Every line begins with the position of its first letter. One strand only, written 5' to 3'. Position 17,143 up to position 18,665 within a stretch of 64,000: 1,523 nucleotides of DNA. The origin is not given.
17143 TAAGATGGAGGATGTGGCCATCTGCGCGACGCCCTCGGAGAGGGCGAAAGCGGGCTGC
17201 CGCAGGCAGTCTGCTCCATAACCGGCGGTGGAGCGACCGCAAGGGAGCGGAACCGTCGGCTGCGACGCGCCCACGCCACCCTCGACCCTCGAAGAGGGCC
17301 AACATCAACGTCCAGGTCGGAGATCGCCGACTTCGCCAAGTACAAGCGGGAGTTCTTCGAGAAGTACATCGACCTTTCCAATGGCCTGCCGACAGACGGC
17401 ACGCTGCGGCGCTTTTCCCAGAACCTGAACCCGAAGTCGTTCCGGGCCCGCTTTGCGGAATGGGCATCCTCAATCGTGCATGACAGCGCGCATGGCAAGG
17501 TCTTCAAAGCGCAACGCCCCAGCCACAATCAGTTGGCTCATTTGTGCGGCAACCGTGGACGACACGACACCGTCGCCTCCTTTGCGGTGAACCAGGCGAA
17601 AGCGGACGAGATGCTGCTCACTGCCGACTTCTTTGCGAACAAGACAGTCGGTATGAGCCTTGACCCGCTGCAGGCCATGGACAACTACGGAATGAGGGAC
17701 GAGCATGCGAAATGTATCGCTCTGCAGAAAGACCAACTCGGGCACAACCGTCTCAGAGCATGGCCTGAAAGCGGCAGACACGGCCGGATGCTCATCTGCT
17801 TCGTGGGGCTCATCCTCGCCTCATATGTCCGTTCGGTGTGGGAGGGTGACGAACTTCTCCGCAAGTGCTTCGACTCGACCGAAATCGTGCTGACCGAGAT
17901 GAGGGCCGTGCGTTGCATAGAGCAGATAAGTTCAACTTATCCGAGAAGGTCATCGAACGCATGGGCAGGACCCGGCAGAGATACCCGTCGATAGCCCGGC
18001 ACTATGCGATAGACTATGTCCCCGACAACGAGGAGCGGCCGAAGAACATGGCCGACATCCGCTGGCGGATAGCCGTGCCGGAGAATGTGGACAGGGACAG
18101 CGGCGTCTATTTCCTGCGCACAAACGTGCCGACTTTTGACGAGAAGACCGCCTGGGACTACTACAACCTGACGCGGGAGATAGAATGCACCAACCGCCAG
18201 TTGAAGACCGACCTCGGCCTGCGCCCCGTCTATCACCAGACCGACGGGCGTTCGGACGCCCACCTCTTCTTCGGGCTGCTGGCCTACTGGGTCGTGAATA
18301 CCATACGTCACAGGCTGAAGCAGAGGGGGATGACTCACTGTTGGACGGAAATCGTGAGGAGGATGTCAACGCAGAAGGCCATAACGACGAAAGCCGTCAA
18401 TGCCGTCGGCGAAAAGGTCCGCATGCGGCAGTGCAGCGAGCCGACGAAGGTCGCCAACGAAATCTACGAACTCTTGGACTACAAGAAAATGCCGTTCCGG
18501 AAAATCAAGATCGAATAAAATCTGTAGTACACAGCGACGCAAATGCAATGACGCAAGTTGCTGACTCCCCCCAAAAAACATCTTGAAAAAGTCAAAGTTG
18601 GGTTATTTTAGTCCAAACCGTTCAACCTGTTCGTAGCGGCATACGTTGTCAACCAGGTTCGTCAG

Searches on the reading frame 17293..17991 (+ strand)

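Call 50: search_protein_families(library=pfam, proteins=[window:17293-17991:+], max_evalue=0.01)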
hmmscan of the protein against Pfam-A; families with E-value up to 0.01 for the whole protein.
seq(233 aa): 1 family
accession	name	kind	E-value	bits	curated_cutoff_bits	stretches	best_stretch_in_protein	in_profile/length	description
PF13808.11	DDE_Tnp_1_assoc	-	1.6e-09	38.2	32.3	1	6-58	36-88/88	DDE_Tnp_1-associated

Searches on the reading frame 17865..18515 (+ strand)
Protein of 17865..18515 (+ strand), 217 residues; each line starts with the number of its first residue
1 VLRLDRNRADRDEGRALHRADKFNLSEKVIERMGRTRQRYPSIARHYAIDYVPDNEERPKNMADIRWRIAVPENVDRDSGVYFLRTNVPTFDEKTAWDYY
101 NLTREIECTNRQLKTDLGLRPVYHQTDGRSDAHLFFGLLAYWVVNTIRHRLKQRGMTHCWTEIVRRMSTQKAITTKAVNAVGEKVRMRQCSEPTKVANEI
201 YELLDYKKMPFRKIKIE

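Call 50: search_protein_families(library=pfam, proteins=[window:17865-18515:+], max_evalue=0.01)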
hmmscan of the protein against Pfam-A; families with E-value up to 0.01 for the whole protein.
seq(217 aa): 1 family
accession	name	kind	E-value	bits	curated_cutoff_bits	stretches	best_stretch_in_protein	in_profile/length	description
PF01609.27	DDE_Tnp_1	-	0.0039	17.4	23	1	42-142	139-199/200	Transposase DDE domain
